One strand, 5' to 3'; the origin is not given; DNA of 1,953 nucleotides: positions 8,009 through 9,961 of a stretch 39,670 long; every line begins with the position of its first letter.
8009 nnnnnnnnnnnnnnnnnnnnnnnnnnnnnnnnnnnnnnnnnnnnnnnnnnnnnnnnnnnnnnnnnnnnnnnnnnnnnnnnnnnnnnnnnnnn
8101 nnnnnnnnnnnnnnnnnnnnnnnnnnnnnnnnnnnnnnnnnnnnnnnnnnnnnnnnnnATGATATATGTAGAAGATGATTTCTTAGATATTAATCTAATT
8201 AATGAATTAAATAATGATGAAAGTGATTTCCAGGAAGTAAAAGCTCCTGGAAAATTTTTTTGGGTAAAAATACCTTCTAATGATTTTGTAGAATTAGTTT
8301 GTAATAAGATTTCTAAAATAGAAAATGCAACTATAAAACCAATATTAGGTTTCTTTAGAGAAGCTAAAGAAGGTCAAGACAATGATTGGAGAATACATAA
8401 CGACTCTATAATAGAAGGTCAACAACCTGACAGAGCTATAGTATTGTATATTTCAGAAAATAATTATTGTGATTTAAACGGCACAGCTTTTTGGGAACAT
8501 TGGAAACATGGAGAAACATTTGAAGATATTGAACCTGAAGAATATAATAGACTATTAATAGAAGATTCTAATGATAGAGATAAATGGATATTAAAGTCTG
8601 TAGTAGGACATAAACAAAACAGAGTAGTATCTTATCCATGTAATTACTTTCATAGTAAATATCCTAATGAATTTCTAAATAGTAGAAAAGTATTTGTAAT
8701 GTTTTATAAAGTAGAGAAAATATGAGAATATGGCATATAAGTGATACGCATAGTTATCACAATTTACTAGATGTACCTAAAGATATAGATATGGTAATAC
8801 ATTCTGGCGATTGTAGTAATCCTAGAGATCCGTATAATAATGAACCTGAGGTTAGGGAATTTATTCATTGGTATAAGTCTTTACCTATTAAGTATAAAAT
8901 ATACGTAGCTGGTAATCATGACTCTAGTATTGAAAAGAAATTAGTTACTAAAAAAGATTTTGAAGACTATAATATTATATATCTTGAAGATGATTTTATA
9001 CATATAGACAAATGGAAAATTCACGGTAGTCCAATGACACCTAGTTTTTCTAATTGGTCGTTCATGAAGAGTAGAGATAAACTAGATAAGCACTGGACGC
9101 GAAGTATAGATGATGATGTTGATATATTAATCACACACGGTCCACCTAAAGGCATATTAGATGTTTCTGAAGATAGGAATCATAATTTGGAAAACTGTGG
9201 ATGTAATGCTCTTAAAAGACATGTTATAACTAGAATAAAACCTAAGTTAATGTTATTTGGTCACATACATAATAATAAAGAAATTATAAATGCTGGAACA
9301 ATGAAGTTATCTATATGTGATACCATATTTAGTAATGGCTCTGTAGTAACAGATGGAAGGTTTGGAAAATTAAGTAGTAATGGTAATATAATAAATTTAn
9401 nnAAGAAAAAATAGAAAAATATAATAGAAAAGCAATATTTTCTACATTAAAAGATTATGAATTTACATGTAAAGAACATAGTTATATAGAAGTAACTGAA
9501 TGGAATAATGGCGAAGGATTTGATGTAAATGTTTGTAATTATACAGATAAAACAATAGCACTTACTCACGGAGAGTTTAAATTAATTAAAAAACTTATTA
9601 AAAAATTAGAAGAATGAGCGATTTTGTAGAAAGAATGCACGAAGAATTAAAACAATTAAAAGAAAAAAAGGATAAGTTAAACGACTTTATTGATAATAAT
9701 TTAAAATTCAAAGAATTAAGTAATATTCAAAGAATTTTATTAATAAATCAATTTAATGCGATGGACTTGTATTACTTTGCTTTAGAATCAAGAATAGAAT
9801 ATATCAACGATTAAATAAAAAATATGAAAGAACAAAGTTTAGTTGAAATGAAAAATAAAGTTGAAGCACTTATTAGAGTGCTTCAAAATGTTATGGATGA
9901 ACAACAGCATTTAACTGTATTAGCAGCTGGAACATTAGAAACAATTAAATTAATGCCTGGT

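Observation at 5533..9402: Possible cytosine C5-modification pathway: minimal TS-family enzyme with dCMP-type Asp plus two MazG-like NTP pyrophosphatases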

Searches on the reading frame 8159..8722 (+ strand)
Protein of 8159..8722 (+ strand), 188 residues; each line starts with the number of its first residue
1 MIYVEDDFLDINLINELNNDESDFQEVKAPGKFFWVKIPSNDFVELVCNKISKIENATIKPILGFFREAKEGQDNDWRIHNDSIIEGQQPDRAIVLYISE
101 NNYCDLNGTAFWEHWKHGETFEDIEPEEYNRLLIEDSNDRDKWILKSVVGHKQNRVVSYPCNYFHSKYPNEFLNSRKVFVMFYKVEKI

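Call 3: search_protein_families(library=pfam, proteins=[window:8159-8722:+], max_evalue=0.1)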
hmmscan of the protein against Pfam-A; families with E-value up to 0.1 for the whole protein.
window:8159-8722:+ (188 aa): 1 family
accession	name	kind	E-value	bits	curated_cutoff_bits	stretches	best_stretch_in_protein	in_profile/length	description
PF20043.4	DUF6445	-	0.0037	17.7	24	1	80-166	107-200/224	Family of unknown function (DUF6445)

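Call 4: search_protein_families(library=phrogs, proteins=[window:8159-8722:+], max_evalue=0.01)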
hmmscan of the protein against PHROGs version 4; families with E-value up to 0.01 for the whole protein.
window:8159-8722:+ (188 aa): 1 family
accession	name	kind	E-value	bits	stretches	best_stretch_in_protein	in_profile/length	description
phrog_1644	-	head and packaging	2.7e-10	41.6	1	47-182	75-213/220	minor coat protein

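Call 6: search_protein_families(library=ncbifam, proteins=[window:8159-8722:+], max_evalue=0.1)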
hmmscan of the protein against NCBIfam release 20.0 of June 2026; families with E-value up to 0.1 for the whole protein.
window:8159-8722:+ (188 aa): 0 families

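Call 44: find_homologous_proteins(query=window:8159-8722:+, max_evalue=0.001)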
Query window:8159-8722:+ (188 aa): 675 proteins with E <= 0.001 among 727 candidates; the best 120 are listed.
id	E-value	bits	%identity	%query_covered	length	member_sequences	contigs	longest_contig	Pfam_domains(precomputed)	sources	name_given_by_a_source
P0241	6.4e-108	377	88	100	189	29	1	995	-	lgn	-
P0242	8.0e-108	377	84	99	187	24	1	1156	-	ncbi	-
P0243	5.7e-107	374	83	99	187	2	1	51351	-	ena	-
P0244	1.4e-105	369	82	99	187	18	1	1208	-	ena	-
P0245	8.8e-105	367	85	100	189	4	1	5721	-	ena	-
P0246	1.9e-102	359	80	99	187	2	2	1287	-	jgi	-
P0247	8.9e-102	357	80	99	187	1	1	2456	-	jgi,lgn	jgi:hypothetical protein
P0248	2.2e-101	356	81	99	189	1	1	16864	-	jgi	jgi:hypothetical protein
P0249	9.3e-101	353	80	100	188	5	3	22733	-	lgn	-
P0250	3.1e-100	352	80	100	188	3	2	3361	-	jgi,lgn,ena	-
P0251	1.4e-99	350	82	98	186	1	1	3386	-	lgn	-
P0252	1.6e-99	349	80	99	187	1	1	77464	-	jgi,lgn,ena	jgi:hypothetical protein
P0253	1.8e-99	349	80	99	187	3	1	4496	-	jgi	-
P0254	5.1e-99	348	80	99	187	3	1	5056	-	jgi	-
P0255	5.9e-99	348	78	99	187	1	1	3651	-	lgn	-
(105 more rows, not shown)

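Call 55: predict_structure(alignment_id=A3)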
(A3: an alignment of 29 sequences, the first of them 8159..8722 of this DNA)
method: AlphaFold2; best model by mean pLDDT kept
length: 188 residues; sequences in the alignment: 29
mean_pLDDT: 88.0   pTM: 0.85
mean pLDDT of the five models: 88.0, 86.7, 85.5, 85.3, 84.8
residues with pLDDT >= 90: 104; 70-90: 76; 50-70: 8; < 50: 0
segments of 3 or more residues with pLDDT < 50: none
pLDDT, mean of each block of 10 residues (from residue 1): 94 95 86 87 97 95 92 75 84 95 83 88 75 84 92 95 85 78 91
secondary structure, 60 per line:
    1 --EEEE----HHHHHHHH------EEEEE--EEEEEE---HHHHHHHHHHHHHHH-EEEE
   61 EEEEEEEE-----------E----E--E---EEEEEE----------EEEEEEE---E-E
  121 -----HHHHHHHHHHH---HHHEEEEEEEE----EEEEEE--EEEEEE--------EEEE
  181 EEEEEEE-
elements in order: E3-6 H11-18 E25-29 E32-37 H41-55 E57-68 E92-97 E108-114 H126-136 E143-150 E155-160 E163-168 E177-187

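Call 59: fold_search(model_id=the predicted structure, library=pdb)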
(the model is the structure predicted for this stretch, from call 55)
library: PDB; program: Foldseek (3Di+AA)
matches with E <= 10: 1628; with E <= 0.001: 300
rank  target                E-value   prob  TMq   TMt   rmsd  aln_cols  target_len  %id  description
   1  3dkq_C                2.9e-06  1.00  0.59  0.51   4.9       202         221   12  Crystal structure of Putative Oxygenase (YP_001051978.1) from SHEWANELLA BALTICA OS155 at 2.26 A resolution (released 2008-08-12)
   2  9uac_A                1.3e-05  1.00  0.51  0.36   7.8       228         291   12  Crystal structure of the OkaE-M64A mutant with a-ketoglutarate (released 2026-03-11)
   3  7dt0_G                1.5e-05  1.00  0.58  0.47   6.3       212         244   14  Proline hydroxylase H11-N101I mutant (released 2022-01-12)
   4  9uab_D                1.6e-05  1.00  0.51  0.35   8.0       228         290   13  Crystal structure of the OkaE-M64A mutant with coblat(II) (released 2026-03-11)
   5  8xpf_A                2.0e-05  1.00  0.53  0.38   6.7       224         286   12  2OG-Fe(II) oxygenase-ColD in complex with collinodins (released 2025-01-15)
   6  9uad_A                2.1e-05  1.00  0.52  0.36   7.7       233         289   12  Crystal structure of the OkaE-M64A mutant with a-ketoglutarate and okaramine A (released 2026-03-11)
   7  9j1h_A                2.2e-05  1.00  0.56  0.40   6.5       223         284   12  The binary complex structure of F2Y224-FtmOx1 mutant with alpha-ketoglutarate (released 2025-03-19)
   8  9qn4_A                2.4e-05  1.00  0.59  0.52   5.3       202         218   12  Fe(II)-2-oxoglutarate-dependent pseudomonal iron uptake factor C in complex with 2-oxoglutarate (Fe) (released 2026-04-08)
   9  7dt0_F                2.4e-05  1.00  0.58  0.47   6.5       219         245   15  Proline hydroxylase H11-N101I mutant (released 2022-01-12)
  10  8zyb_A                2.7e-05  1.00  0.52  0.38   8.0       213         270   13  a-KG dependent oxygenase (released 2025-06-18)
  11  9uac_C                2.7e-05  1.00  0.51  0.36   8.0       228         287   12  Crystal structure of the OkaE-M64A mutant with a-ketoglutarate (released 2026-03-11)
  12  9uaf_B                2.9e-05  1.00  0.51  0.36   7.9       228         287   13  Crystal structure of the OkaE-M71A mutant with a-ketoglutarate (released 2026-03-11)
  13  9uac_D                2.9e-05  1.00  0.51  0.34   8.0       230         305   13  Crystal structure of the OkaE-M64A mutant with a-ketoglutarate (released 2026-03-11)
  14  6oxh_A                3.2e-05  1.00  0.53  0.39   6.5       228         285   11  X-ray crystal structure of His-tagged Y140F FtmOx1 bound to Fe(II) and 2-oxoglutarate (released 2019-07-03)
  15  4y5s_B                3.2e-05  1.00  0.52  0.37   6.9       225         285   11  Structure of FtmOx1 with a-Ketoglutarate as co-substrate (released 2015-11-04)
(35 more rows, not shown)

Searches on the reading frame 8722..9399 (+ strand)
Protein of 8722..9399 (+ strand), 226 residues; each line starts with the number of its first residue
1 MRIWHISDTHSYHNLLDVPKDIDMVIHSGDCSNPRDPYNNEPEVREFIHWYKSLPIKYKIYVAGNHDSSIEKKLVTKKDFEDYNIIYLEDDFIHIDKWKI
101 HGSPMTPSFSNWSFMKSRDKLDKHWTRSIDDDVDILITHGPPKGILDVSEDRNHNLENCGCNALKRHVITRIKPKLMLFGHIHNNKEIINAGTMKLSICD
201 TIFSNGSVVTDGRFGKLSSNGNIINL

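Call 3: search_protein_families(library=pfam, proteins=[window:8722-9399:+], max_evalue=0.1)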
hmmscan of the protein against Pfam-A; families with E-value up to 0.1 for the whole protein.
window:8722-9399:+ (226 aa): 2 families
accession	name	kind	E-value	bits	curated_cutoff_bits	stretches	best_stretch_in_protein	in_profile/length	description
PF00149.33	Metallophos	-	5.2e-14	53.6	21.5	1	1-184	1-190/191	Calcineurin-like phosphoesterase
PF12850.12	Metallophos_2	-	2.4e-08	34.6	27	1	1-186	1-120/154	Calcineurin-like phosphoesterase superfamily domain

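Call 4: search_protein_families(library=phrogs, proteins=[window:8722-9399:+], max_evalue=0.01)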
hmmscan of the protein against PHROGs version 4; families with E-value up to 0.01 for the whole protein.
window:8722-9399:+ (226 aa): 2 families
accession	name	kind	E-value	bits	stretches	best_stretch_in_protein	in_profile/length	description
phrog_1649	-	other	1.1e-16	61.3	1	1-189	36-258/308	metallo-phosphoesterase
phrog_547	-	other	1.1e-05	25.7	1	20-186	71-169/245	phosphoesterase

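Call 6: search_protein_families(library=ncbifam, proteins=[window:8722-9399:+], max_evalue=0.1)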
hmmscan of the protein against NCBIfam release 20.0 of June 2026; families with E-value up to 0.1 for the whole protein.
window:8722-9399:+ (226 aa): 2 families
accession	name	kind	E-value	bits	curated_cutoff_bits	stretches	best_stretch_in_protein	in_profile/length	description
TIGR00040.1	yfcE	subfamily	0.00022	21.4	56.25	1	1-76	1-64/158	YfcE family phosphodiesterase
NF006988.0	PRK09453.1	equivalog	0.0012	18.8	117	1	1-94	1-101/183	phosphodiesterase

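Call 86: search_solved_structures(query=window:8722-9399:+, max_evalue=0.01)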
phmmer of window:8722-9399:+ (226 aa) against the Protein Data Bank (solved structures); distinct sequences matched with E-value up to 0.01: 3.
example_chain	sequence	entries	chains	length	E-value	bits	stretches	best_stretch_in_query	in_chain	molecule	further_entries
3rl4_A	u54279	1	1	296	5.1e-27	98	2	84-190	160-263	Metallophosphoesterase MPPED2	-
3rl3_A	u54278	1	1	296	1.2e-25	93.5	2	84-190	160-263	Metallophosphoesterase MPPED2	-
3rl5_A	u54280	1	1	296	1.5e-24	89.9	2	84-190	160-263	Metallophosphoesterase MPPED2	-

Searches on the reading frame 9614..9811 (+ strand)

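Call 92: search_protein_families(library=pfam, proteins=[window:9614-9811:+], max_evalue=0.01)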
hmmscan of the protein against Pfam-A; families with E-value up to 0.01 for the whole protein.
window:9614-9811:+ (66 aa): 1 family
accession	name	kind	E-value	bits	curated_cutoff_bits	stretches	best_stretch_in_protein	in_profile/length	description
PF21825.2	crAss001_48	-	6.8e-18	64.8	24.8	1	2-62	1-60/61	crAss001_48 related protein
